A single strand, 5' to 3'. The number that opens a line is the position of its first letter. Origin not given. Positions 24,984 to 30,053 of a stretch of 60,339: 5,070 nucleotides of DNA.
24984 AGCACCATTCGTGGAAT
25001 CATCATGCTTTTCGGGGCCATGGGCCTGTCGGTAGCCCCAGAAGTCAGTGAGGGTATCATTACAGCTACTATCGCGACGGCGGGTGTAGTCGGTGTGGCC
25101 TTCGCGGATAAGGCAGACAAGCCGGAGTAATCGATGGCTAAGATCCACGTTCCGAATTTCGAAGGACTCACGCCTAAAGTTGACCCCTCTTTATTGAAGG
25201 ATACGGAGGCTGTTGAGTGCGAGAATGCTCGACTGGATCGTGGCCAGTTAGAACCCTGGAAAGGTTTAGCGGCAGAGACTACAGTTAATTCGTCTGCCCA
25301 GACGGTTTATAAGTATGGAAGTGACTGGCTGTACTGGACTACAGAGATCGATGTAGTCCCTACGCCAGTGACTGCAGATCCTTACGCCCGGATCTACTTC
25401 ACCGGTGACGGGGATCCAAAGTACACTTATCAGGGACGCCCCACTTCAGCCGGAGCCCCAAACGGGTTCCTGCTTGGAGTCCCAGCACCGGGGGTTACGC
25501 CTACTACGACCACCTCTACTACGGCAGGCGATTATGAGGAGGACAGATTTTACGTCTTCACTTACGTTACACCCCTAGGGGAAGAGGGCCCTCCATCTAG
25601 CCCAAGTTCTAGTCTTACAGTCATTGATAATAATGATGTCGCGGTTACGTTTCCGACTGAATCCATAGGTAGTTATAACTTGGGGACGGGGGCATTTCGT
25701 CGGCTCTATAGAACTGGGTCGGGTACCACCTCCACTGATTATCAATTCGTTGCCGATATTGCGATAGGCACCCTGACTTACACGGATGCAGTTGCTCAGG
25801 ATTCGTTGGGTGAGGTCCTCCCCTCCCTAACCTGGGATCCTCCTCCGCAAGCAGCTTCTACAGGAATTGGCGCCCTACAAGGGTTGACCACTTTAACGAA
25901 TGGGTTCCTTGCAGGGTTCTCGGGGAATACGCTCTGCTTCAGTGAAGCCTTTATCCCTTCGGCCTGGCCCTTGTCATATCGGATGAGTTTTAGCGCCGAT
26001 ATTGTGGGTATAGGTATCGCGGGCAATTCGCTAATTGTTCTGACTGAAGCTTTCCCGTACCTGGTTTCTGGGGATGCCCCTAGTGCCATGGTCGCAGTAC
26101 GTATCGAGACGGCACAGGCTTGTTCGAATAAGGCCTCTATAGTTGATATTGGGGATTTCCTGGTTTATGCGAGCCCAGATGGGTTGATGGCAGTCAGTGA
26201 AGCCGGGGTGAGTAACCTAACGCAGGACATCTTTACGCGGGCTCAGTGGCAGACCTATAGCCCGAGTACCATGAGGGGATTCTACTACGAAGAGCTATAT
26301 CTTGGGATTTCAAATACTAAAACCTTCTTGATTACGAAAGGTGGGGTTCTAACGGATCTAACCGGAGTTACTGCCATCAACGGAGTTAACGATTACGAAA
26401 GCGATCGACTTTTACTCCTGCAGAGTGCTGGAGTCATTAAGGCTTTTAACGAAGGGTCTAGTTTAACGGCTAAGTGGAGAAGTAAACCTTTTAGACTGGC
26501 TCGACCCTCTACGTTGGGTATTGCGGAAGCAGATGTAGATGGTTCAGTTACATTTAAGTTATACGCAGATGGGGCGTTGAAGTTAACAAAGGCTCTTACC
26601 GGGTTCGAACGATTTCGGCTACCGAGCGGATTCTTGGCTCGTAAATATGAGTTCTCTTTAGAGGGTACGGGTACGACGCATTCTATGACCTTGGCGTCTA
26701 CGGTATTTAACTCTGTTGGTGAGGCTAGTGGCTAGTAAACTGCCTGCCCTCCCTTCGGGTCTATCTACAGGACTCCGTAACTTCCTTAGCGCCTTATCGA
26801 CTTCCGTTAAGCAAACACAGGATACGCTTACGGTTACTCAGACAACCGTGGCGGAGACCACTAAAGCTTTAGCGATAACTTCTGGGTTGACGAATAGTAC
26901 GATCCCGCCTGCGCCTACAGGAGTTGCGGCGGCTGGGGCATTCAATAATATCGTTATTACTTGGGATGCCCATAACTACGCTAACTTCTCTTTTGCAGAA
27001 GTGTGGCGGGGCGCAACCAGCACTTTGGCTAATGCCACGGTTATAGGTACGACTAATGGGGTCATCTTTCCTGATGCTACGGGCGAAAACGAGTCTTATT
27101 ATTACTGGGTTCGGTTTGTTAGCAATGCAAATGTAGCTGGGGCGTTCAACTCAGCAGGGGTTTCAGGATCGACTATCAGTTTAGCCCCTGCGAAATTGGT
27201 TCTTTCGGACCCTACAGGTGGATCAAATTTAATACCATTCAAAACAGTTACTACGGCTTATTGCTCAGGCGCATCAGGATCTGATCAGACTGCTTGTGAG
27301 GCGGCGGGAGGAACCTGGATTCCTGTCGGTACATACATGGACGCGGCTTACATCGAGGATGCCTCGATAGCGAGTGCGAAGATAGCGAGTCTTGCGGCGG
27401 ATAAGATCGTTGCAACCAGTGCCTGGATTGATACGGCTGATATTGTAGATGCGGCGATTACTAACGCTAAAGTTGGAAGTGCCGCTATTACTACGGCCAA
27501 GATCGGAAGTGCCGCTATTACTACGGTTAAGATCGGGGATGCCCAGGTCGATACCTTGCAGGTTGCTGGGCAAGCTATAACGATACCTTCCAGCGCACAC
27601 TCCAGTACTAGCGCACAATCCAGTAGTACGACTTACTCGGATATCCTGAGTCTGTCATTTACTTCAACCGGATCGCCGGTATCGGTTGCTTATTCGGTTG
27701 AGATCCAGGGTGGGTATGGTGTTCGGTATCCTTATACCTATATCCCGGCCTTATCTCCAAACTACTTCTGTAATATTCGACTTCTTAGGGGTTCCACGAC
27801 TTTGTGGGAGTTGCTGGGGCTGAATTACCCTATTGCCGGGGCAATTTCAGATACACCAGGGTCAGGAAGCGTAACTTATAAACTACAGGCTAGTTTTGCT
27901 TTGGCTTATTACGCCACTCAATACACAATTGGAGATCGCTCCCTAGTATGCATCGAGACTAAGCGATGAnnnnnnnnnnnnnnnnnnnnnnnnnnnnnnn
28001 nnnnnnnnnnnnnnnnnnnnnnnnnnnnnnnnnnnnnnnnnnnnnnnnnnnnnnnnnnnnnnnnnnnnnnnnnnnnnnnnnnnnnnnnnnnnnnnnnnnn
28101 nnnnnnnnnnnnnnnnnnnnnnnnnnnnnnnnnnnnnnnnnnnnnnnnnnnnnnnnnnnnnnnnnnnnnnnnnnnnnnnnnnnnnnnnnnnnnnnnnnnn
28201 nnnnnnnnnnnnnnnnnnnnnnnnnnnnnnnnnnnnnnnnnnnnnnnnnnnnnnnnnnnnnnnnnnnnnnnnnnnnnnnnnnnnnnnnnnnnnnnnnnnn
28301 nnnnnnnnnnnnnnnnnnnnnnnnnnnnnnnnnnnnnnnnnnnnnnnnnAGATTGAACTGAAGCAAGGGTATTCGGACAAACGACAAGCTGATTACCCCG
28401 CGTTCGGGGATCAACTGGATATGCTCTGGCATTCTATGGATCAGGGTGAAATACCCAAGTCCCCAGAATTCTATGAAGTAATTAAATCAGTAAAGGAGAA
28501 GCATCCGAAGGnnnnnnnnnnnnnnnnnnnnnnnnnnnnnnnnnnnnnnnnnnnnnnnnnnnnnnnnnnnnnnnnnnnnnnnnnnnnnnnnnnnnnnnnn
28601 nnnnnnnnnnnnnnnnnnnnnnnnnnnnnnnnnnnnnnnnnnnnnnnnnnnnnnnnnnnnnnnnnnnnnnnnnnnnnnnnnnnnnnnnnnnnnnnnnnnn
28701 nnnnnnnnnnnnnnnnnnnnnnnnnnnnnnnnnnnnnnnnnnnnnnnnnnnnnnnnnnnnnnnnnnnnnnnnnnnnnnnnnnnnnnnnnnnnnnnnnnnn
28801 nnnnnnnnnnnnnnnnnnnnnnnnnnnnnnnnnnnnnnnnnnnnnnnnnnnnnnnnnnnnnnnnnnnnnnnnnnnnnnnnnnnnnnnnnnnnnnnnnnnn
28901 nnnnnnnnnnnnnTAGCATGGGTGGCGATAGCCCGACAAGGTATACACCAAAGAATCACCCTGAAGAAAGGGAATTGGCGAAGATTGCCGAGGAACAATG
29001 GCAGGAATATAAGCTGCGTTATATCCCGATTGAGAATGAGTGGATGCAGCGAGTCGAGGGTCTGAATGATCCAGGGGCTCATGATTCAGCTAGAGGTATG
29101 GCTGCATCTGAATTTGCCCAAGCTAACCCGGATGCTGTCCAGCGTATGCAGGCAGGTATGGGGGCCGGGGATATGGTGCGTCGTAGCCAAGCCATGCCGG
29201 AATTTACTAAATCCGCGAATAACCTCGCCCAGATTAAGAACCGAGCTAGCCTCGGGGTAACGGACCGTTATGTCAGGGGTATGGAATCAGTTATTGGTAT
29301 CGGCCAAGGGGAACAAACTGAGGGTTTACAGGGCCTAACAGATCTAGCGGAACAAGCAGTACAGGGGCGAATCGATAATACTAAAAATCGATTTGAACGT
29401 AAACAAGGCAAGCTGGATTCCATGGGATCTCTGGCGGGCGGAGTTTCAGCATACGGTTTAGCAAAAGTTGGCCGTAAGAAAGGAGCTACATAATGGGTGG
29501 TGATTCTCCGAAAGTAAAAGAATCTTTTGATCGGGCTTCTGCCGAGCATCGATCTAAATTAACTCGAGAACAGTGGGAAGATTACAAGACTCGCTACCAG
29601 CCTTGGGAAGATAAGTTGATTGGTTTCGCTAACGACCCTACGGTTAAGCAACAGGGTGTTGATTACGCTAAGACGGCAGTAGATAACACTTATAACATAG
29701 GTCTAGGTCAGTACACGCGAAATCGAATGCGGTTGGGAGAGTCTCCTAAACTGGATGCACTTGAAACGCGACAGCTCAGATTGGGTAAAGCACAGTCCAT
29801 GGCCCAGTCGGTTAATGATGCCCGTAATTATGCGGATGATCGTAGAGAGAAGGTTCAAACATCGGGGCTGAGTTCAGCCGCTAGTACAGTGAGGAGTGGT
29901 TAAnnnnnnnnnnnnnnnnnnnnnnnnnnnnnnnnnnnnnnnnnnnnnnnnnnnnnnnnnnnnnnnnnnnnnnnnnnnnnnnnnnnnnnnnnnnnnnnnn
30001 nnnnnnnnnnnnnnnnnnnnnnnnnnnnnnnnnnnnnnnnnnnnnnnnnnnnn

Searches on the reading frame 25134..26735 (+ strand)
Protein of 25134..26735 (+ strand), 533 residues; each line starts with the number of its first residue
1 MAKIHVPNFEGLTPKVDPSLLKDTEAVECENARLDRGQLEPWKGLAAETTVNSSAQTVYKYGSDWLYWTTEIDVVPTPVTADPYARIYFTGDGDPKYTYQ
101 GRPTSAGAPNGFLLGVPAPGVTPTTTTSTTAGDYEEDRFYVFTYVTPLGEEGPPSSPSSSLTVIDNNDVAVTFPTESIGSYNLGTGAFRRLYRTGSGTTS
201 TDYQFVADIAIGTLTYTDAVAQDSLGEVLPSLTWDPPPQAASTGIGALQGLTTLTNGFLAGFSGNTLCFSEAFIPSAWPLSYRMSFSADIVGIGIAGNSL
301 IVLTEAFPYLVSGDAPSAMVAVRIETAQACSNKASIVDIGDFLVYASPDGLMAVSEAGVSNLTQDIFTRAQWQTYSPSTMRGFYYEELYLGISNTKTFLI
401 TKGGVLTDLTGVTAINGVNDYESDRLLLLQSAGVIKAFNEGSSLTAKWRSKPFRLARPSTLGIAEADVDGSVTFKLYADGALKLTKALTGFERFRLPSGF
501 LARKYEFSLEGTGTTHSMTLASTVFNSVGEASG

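Call 10: search_protein_families(library=phrogs, proteins=[window:25134-26735:+], max_evalue=0.001)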
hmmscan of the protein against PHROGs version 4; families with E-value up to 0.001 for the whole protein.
window:25134-26735:+ (533 aa): 2 families
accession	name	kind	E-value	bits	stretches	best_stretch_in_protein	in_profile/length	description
phrog_511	-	head and packaging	2.7e-136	457.1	1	1-524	319-855/862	internal virion protein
phrog_17680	-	unknown function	6.7e-47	161.6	1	1-290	1-292/356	-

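Call 28: search_protein_families(library=pfam, proteins=[window:25134-26735:+], max_evalue=0.01)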
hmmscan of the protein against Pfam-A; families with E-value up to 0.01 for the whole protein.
window:25134-26735:+ (533 aa): 0 families

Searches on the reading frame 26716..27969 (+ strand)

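Call 10: search_protein_families(library=phrogs, proteins=[window:26716-27969:+], max_evalue=0.001)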
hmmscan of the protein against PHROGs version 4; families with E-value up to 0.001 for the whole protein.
window:26716-27969:+ (417 aa): 7 families
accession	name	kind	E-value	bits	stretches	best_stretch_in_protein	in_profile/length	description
phrog_19394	-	tail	2.7e-23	83.2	1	54-153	75-173/999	tail fiber protein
phrog_496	-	tail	5.4e-21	75.9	1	47-149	238-345/769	tail fiber protein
phrog_37064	-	tail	2.9e-16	59.4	1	63-151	90-176/1491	tail fiber protein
phrog_7660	-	tail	2.2e-09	36.6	1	199-311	429-534/1656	tail fiber protein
phrog_28766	-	tail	3.2e-07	30.1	1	212-300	125-213/472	tail fiber protein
phrog_19445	-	head and packaging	2.4e-06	26.8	0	18-135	381-502/1114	tail tip protein Tal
phrog_36443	-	unknown function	0.00096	18.1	1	238-291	429-482/1238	-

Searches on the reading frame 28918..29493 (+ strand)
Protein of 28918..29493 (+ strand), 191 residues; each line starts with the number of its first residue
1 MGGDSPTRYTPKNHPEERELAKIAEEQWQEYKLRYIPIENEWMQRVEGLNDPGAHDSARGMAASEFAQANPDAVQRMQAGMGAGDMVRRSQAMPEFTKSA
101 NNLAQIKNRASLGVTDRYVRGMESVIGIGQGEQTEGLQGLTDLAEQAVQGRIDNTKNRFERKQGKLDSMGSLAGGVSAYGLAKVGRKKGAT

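Call 28: search_protein_families(library=pfam, proteins=[window:28918-29493:+], max_evalue=0.01)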
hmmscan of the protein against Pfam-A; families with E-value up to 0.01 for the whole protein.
window:28918-29493:+ (191 aa): 0 families

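Call 69: search_protein_families(library=phrogs, proteins=[window:28918-29493:+], max_evalue=0.01)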
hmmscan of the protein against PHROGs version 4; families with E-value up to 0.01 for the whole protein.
window:28918-29493:+ (191 aa): 2 families
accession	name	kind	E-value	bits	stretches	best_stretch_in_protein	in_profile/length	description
phrog_611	-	unknown function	1.9e-23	84.1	1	16-189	16-194/218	-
phrog_8003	-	head and packaging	0.001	19.4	0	118-184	221-287/389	virion structural protein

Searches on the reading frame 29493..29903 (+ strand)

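Call 28: search_protein_families(library=pfam, proteins=[window:29493-29903:+], max_evalue=0.01)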
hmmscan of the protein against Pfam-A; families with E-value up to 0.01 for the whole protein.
window:29493-29903:+ (136 aa): 0 families

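Call 69: search_protein_families(library=phrogs, proteins=[window:29493-29903:+], max_evalue=0.01)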
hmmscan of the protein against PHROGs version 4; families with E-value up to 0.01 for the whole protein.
window:29493-29903:+ (136 aa): 3 families
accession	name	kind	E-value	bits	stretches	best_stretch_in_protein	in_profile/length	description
phrog_596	-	unknown function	1.4e-07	32.6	1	16-133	23-139/148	-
phrog_8003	-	head and packaging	0.00042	20.6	1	17-117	73-178/389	virion structural protein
phrog_611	-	unknown function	0.00043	20.9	1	2-68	5-67/218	-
